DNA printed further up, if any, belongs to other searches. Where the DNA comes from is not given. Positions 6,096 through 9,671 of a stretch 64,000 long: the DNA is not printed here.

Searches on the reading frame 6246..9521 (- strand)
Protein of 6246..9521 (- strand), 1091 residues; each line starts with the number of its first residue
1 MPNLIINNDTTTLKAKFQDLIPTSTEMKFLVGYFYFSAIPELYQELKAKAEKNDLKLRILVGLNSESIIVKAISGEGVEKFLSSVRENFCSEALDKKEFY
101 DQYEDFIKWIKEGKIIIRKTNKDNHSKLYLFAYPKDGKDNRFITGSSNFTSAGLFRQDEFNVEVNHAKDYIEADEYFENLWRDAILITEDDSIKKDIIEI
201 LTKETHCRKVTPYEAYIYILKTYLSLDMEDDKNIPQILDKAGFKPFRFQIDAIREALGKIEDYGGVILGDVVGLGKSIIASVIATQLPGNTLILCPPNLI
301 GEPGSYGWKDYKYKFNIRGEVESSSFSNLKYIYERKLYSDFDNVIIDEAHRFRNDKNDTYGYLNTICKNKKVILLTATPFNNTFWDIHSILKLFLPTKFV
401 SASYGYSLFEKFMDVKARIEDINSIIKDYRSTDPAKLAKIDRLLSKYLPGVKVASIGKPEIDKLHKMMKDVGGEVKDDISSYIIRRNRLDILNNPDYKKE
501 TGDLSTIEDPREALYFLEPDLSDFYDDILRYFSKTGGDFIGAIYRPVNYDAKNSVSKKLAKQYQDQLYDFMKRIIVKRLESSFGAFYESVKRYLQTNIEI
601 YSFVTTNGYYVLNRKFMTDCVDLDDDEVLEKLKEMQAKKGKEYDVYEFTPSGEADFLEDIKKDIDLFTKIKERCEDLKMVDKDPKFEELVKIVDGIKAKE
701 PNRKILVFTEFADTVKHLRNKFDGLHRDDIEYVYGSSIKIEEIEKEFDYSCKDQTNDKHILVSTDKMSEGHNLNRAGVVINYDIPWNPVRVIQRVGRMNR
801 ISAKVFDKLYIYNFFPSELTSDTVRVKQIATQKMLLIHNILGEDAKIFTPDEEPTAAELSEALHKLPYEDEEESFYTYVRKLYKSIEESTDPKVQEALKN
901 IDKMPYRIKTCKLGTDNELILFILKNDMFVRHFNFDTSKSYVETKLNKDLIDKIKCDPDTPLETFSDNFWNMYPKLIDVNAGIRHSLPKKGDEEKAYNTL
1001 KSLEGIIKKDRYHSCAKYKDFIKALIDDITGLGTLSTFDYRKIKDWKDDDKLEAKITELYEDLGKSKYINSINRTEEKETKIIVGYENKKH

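Call 4: search_protein_families(library=pfam, proteins=[window:6246-9521:-], max_evalue=0.01)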
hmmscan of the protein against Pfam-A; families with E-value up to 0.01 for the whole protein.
window:6246-9521:- (1091 aa): 6 families
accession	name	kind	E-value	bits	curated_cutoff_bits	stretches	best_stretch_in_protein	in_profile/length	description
PF00271.37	Helicase_C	-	9e-17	61.8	23.5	1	685-801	2-109/110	Helicase conserved C-terminal domain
PF13091.12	PLDc_2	-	5.6e-13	49.3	27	1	26-181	9-132/132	PLD-like domain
PF00176.29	SNF2-rel_dom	-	5e-11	42.7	24.9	1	340-446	125-200/290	SNF2-related domain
PF04851.21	ResIII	-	4.2e-09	36.9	22.5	1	328-380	113-163/164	Type III restriction enzyme, res subunit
PF09565.16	RE_NgoFVII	-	4.6e-09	36.2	23.8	1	112-187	79-155/162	NgoFVII restriction endonuclease N-terminal PLD domain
PF00270.35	DEAD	-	1.7e-05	25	26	1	332-381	108-162/167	DEAD/DEAH box helicase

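Call 5: search_protein_families(library=padloc, proteins=[window:6246-9521:-], max_evalue=0.01)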
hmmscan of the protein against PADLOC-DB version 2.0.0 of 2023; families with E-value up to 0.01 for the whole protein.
window:6246-9521:- (1091 aa): 31 families (the best 25 are shown)
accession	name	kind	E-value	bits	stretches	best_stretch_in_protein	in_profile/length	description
PDLC01075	C3a139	-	9.8e-35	118.1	1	21-853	19-778/948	HKD+Snf2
PDLC02500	BrxHI|BrxHII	-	1.1e-27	95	1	657-844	436-612/933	BrxHI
PDLC02623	DrmD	-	1.6e-27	93.7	2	673-829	502-649/1040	DrmD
PDLC00659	HmaA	-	2.2e-26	90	1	569-804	370-613/1176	SNF2 helicase / DEAD-box helicase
PDLC02621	DrmD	-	3.9e-26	89.6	1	555-820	383-641/1040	DrmD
PDLC02619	DrmD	-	2.9e-24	83.3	3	755-848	487-577/872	DrmD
PDLC02193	PLD_Helicase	-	4.5e-19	66.1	2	683-818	669-813/905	-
PDLC02504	BrxHI|BrxHII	-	7.4e-18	61.9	1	560-845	361-621/971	BrxHII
PDLC02843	DpdE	-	4.5e-16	56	2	675-801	542-663/1091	DpdE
PDLC02620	DrmD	-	4.9e-15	52.5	1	702-844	484-616/1060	DrmD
PDLC02840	DpdE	-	1.3e-14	51.5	2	672-803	529-655/1091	DpdE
PDLC02633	DrmD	-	1.1e-11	41.5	1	664-816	486-642/839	DrmD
PDLC02572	DrmA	-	1.1e-10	38.2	1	566-805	391-625/1043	DrmA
PDLC02632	DrmD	-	6e-10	36.2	1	696-829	516-650/662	DrmD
PDLC04556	PDC-M27C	-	6.1e-10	36.1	2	339-400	192-261/892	-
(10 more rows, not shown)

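Call 6: search_protein_families(library=ncbifam, proteins=[window:6246-9521:-], max_evalue=0.01)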
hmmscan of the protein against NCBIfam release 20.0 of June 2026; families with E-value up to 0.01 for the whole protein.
window:6246-9521:- (1091 aa): 16 families
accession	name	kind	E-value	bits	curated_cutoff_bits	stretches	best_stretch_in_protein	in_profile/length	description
NF038317.1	DISARM_DrmD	equivalog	7.5e-34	117.2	610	1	555-849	367-658/1021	DISARM system SNF2-like helicase DrmD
NF042964.1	phospholipD_antiphage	equivalog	5.5e-32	111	1100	2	549-849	578-834/895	phospholipase D-like domain-containing anti-phage protein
NF038318.1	DISARM_DrmD_b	equivalog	6.3e-24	84.1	950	2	756-847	485-573/868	DISARM system SNF2-like helicase DrmD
NF041062.1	DpdE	equivalog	3.4e-23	81.6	500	2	644-803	504-640/1048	protein DpdE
NF003426.0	PRK04914.1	equivalog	1.2e-15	56.8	576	2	675-803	471-593/959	RNA polymerase-associated protein RapA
NF010337.0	PRK13766.1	equivalog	4.3e-12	45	610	1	670-801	333-468/781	Hef nuclease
NF041790.1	anti-phage_ZorD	equivalog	5.3e-06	24.7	1500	1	676-804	897-1027/1035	type I Zorya anti-phage system protein ZorD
NF058637.1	helic_SCO1167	equivalog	9.7e-06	23.9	1200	0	678-803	757-876/932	SCO1167/SCO6262 family helicase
NF008394.0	PRK11192.1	equivalog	0.00011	21.2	507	1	681-804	230-344/441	ATP-dependent RNA helicase SrmB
TIGR03158.1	cas3_cyano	exception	0.00028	20.1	69.1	1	335-383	140-195/357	type I-D CRISPR-associated helicase Cas3'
NF002340.1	PRK01297.1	equivalog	0.0003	19.7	564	1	679-804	230-346/372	ATP-dependent RNA helicase RhlB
NF008642.0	PRK11634.1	equivalog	0.0011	17.4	989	1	759-802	297-340/628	DEAD/DEAH family ATP-dependent RNA helicase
NF053631.1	RNA_helic_CshA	equivalog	0.0013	17.7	646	1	756-805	286-335/434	degradosome RNA helicase CshA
NF007882.0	PRK10590.1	equivalog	0.0017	17.3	743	1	677-803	224-341/456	ATP-dependent RNA helicase RhlE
NF053711.1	RNA_heli_RhlE1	exception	0.0017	17.2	750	1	679-868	225-395/434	RNA helicase RhlE1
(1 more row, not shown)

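Call 32: find_related_loci(query=window:6246-9521:-, collection=genome_contigs, flank=10000)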
Query window:6246-9521:- (1091 aa) in genome_contigs; peptide patterns used: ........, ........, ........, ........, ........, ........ (x = any residue, [..] = any of these).
369 stretches matched a pattern; 5 encode a relative of the query (tblastn E <= 1e-3); 5 distinct loci.
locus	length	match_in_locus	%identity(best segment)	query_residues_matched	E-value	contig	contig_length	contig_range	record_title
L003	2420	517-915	28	695-842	8e-13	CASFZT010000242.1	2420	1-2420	uncultured Ruminococcus sp. isolate B33_L2_394394_idba_bin.181 genome assembly, contig: B33_L2_394394_idba_bin.181.fa_sc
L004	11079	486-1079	31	662-842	3e-12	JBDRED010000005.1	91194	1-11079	MAG: Elusimicrobiota bacterium isolate MEGAHIT-group-1.298 k141_7107547, whole genome shotgun sequence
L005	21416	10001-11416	27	229-842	5e-12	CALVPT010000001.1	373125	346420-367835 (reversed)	MAG: uncultured Clostridia bacterium isolate BRZ_BD__bin68 genome assembly, contig: BRZ_BD__NODE_10_length_373125_cov_23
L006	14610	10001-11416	28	229-842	6e-12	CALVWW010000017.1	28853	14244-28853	MAG: uncultured Clostridia bacterium isolate BRZ_FK__bin22 genome assembly, contig: BRZ_FK__NODE_2078_length_28853_cov_3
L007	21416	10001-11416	28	229-842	1e-11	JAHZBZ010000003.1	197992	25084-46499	MAG: Bacillota bacterium isolate HRGM_Genome_2163 HRGM_Genome_2163_3, whole genome shotgun sequence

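Call 33: find_homologous_proteins(query=window:6246-9521:-, max_evalue=1e-20)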
Query window:6246-9521:- (1091 aa): 6602 proteins with E <= 1e-20 among 8000 candidates; the best 120 are listed.
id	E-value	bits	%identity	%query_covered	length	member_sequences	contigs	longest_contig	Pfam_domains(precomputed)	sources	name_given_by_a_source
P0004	0.0e+0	2457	100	100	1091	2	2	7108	PF00270.36,PF00176.30,PF13091.13,PF09565.17,PF00271.38,PF04851.22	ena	-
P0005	0.0e+0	1270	56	96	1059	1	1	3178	PF00270.36,PF00176.30,PF13091.13,PF09565.17,PF00271.38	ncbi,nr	ncbi:MAG: helicase, partial [Armatimonadetes bacterium]|nr:helicase [Candidatus Hippobium faecium]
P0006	9.3e-252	857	43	100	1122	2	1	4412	PF00270.36,PF00176.30,PF13091.13,PF09565.17,PF00271.38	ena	-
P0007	2.2e-235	802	42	100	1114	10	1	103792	PF00270.36,PF00176.30,PF13091.13,PF09565.17,PF00271.38,PF04851.22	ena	-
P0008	3.3e-230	785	41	100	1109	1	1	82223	PF00270.36,PF00176.30,PF13091.13,PF00271.38,PF04851.22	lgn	-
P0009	2.7e-229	782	41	100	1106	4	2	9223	PF00270.36,PF00176.30,PF13091.13,PF00271.38,PF04851.22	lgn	-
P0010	1.4e-227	776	41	100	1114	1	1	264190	PF00270.36,PF00176.30,PF13091.13,PF09565.17,PF00271.38,PF04851.22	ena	-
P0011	4.0e-227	775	42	100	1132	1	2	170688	PF00270.36,PF00176.30,PF13091.13,PF00271.38,PF04851.22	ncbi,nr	ncbi:MAG: helicase-related protein [Endomicrobia bacterium]|nr:helicase-related protein [Endomicrobi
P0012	4.1e-227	775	41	100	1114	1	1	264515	PF00270.36,PF00176.30,PF13091.13,PF00271.38,PF04851.22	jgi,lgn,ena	-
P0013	8.6e-227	774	41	100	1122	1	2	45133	PF00176.30,PF13091.13,PF00271.38,PF04851.22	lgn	-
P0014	2.6e-226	772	41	100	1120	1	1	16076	PF00270.36,PF00176.30,PF13091.13,PF00271.38,PF04851.22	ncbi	-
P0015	4.6e-226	771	41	100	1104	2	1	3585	PF00270.36,PF00176.30,PF13091.13,PF00271.38,PF04851.22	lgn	-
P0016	4.8e-226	771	41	100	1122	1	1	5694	PF00176.30,PF13091.13,PF09565.17,PF00271.38,PF04851.22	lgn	-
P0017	6.8e-226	771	40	100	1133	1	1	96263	PF00270.36,PF00176.30,PF13091.13,PF00271.38,PF04851.22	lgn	-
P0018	2.8e-225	769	41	100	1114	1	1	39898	PF00270.36,PF00176.30,PF13091.13,PF09565.17,PF00271.38,PF04851.22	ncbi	-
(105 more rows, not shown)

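Call 34: find_encoding_contigs(protein=P0007, flank=9000, max_places=2)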
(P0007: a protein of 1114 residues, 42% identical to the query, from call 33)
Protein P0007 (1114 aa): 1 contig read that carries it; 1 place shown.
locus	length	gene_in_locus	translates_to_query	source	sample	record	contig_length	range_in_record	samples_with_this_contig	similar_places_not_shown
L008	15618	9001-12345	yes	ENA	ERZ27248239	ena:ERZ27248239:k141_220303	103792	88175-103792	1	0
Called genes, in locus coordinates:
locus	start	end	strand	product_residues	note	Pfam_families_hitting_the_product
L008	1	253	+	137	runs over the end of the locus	-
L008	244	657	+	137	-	PF01584:CheW (weak)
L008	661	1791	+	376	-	PF00072:Response_reg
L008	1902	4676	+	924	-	PF00133:tRNA-synt_1, PF01406:tRNA-synt_1e (faint), PF09334:tRNA-synt_1g, PF13603:tRNA-synt_1_2 (weak), PF09334:tRNA-synt_1g (weak), PF08264:Anticodon_1, PF10458:Val_tRNA-synt_C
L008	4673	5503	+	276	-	PF02749:QRPTase_N, PF01729:QRPTase_C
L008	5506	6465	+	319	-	PF08279:HTH_11, PF03099:BPL_LplA_LipB, PF16917:BPL_LplA_LipB_2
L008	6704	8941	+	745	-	PF00317:Ribonuc_red_lgN, PF02867:Ribonuc_red_lgC, PF12637:TSCPD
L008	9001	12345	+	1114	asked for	PF09565:RE_NgoFVII (faint), PF13091:PLDc_2 (weak), PF04851:ResIII (faint), PF00176:SNF2-rel_dom, PF00270:DEAD (weak), PF00271:Helicase_C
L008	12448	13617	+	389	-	PF13173:AAA_14, PF13635:DUF4143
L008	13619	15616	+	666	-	?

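Call 35: find_encoding_contigs(protein=P0008, flank=9000, max_places=2)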
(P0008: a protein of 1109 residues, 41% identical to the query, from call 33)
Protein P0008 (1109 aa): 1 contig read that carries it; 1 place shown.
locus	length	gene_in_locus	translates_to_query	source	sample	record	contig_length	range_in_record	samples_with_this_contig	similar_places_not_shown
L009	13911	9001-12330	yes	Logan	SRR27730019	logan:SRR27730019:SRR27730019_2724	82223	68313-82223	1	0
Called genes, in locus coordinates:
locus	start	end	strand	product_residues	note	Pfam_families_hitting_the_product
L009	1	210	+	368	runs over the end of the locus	PF04432:FrhB_FdhB_C (weak), PF13187:Fer4_9 (faint), PF13237:Fer4_10 (faint), PF13183:Fer4_8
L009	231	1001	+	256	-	PF00111:Fer2 (weak), PF13534:Fer4_17 (faint), PF00037:Fer4 (faint), PF13183:Fer4_8 (faint), PF13237:Fer4_10, PF12838:Fer4_7, PF13187:Fer4_9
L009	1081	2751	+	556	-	PF00890:FAD_binding_2, PF01134:GIDA (faint), PF03486:HI0933_like (faint), PF07992:Pyr_redox_2 (faint), PF12831:FAD_oxidored (faint)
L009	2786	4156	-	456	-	PF00206:Lyase_1, PF10415:FumaraseC_C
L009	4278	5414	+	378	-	PF01053:Cys_Met_Meta_PP, PF00155:Aminotran_1_2, PF01041:DegT_DnrJ_EryC1 (faint)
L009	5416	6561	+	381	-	PF01053:Cys_Met_Meta_PP, PF00155:Aminotran_1_2 (weak)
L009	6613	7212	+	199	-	PF01583:APS_kinase, PF08433:KTI12 (weak), PF13238:AAA_18 (weak), PF13671:AAA_33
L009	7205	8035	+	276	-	PF00459:Inositol_P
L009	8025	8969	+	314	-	PF00535:Glycos_transf_2, PF10111:Glyco_tranf_2_2, PF13641:Glyco_tranf_2_3 (faint)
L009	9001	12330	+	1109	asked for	PF13091:PLDc_2 (weak), PF04851:ResIII, PF00176:SNF2-rel_dom, PF00270:DEAD (weak), PF00271:Helicase_C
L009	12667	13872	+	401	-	PF13173:AAA_14, PF13635:DUF4143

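Call 36: find_encoding_contigs(protein=P0011, flank=9000, max_places=2)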
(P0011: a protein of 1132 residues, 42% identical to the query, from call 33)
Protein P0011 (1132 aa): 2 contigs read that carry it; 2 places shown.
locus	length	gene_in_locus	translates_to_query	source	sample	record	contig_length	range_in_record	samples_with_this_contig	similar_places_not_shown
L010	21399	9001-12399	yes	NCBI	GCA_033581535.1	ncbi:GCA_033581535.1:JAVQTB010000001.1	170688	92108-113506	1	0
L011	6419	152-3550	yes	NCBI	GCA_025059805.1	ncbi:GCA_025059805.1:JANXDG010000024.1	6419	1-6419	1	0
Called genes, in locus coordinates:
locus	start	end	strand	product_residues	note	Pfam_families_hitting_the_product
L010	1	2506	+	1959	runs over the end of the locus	PF00041:fn3 (faint), PF25788:Ig_Rha78A_N (faint)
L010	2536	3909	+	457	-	PF01476:LysM (weak)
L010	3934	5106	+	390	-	PF02518:HATPase_c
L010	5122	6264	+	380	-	PF00515:TPR_1 (faint), PF13428:TPR_14 (faint), PF13181:TPR_8 (faint), PF13414:TPR_11, PF13432:TPR_16 (weak), PF07719:TPR_2 (weak)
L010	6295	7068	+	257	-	PF04199:Cyclase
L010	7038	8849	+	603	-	PF00515:TPR_1 (faint), PF07719:TPR_2 (faint), PF12895:ANAPC3 (weak), PF14559:TPR_19 (weak), PF13432:TPR_16 (weak), PF08486:SpoIID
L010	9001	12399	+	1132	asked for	PF13091:PLDc_2 (weak), PF00176:SNF2-rel_dom, PF00270:DEAD (weak), PF04851:ResIII (weak), PF00271:Helicase_C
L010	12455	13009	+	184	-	PF01909:NTP_transf_2, PF18765:Polbeta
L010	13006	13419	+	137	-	-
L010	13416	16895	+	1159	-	PF07669:Eco57I, PF02384:N6_Mtase (weak), PF12950:TaqI_C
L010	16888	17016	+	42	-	-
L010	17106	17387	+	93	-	PF06103:DUF948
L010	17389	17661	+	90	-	PF12732:YtxH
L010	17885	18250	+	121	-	PF05635:23S_rRNA_IVP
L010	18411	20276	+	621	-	PF14842:FliG_N (faint), PF03448:MgtE_N (faint), PF14841:FliG_M, PF01706:FliG_C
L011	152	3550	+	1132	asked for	PF13091:PLDc_2 (weak), PF00176:SNF2-rel_dom, PF00270:DEAD (weak), PF04851:ResIII (weak), PF00271:Helicase_C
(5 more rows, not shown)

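Call 49: find_related_loci(query=A3, collection=metagenome_contigs, flank=10000)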
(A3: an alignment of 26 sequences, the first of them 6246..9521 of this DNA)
Query A3 (1091 aa) in metagenome_contigs; peptide patterns used: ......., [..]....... (x = any residue, [..] = any of these).
600 stretches matched a pattern (row limit reached: there are more); 585 encode a relative of the query (tblastn E <= 1e-3); the best 80 are kept; 80 distinct loci.
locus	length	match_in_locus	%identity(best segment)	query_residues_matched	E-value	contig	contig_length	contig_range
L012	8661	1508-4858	41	1-1090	0e+0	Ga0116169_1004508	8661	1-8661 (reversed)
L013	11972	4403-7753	41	1-1090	0e+0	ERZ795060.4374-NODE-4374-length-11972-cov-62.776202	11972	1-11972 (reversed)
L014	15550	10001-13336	39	1-1090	0e+0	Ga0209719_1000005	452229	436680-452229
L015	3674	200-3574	40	1-1090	0e+0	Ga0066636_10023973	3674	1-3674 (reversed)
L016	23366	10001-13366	40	1-1089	0e+0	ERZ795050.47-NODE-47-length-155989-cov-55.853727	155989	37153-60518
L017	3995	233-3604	41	1-1090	0e+0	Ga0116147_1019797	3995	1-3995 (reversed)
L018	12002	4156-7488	39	1-1090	0e+0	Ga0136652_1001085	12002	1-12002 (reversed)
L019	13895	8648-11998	40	1-1090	0e+0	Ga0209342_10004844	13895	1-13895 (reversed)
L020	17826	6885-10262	40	1-1091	0e+0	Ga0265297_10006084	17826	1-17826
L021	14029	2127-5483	40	1-1090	0e+0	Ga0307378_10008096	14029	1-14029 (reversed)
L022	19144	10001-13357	40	1-1090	0e+0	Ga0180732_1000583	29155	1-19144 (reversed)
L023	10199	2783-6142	38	1-1088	0e+0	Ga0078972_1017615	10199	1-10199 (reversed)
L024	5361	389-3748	38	1-1088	0e+0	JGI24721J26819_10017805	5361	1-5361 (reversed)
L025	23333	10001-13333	39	1-1090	0e+0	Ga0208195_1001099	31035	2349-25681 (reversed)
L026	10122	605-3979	39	3-1089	0e+0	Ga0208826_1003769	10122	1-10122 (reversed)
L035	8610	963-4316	39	1-1091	0e+0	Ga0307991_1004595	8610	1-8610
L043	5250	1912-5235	38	16-1091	0e+0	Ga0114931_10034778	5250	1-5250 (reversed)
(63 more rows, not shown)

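Call 70: search_protein_families(library=pfam, alignment_id=A5, max_evalue=0.001)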
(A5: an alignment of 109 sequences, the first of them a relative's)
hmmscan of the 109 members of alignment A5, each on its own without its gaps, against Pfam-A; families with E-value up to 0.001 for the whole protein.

A. member 1, L008:12448-13614:+ (389 aa): 2 families
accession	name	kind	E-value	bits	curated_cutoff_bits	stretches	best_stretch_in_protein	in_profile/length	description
PF13173.12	AAA_14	-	9.1e-30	103.8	27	1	17-134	2-128/129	AAA domain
PF13635.12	DUF4143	-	1.7e-21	77.1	28.1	1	192-340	2-160/160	Domain of unknown function (DUF4143)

B. families by the number of members that match (of 109 scanned): 110 families (the first 25 are shown)
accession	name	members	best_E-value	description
PF13749.12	HATPase_c_4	3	2.7e-20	Putative ATP-dependent DNA helicase recG C-terminal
PF01909.29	NTP_transf_2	3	8.7e-18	Nucleotidyltransferase domain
PF02498.22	Bro-N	3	2.8e-14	BRO family, N-terminal domain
PF18765.7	Polbeta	3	5.9e-14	Polymerase beta, Nucleotidyltransferase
PF13635.12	DUF4143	2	3.8e-47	Domain of unknown function (DUF4143)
PF08843.17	AbiEii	2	6.8e-44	Nucleotidyl transferase AbiEii toxin, Type IV TA system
PF04471.18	Mrr_cat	2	2.3e-33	Restriction endonuclease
PF05635.17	23S_rRNA_IVP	2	1.4e-32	23S rRNA-intervening sequence protein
PF13173.12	AAA_14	2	9.1e-30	AAA domain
PF05015.19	HigB-like_toxin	2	5.4e-20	RelE-like toxin of type II toxin-antitoxin system HigB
PF04326.19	SLFN_AlbA_2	2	1e-19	Schlafen, AlbA_2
PF13847.12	Methyltransf_31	2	1.8e-16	Methyltransferase domain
PF13649.12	Methyltransf_25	2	6.3e-16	Methyltransferase domain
PF13304.12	AAA_21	2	3.3e-15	AAA domain, putative AbiEii toxin, Type IV TA system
PF08241.18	Methyltransf_11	2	6.5e-14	Methyltransferase domain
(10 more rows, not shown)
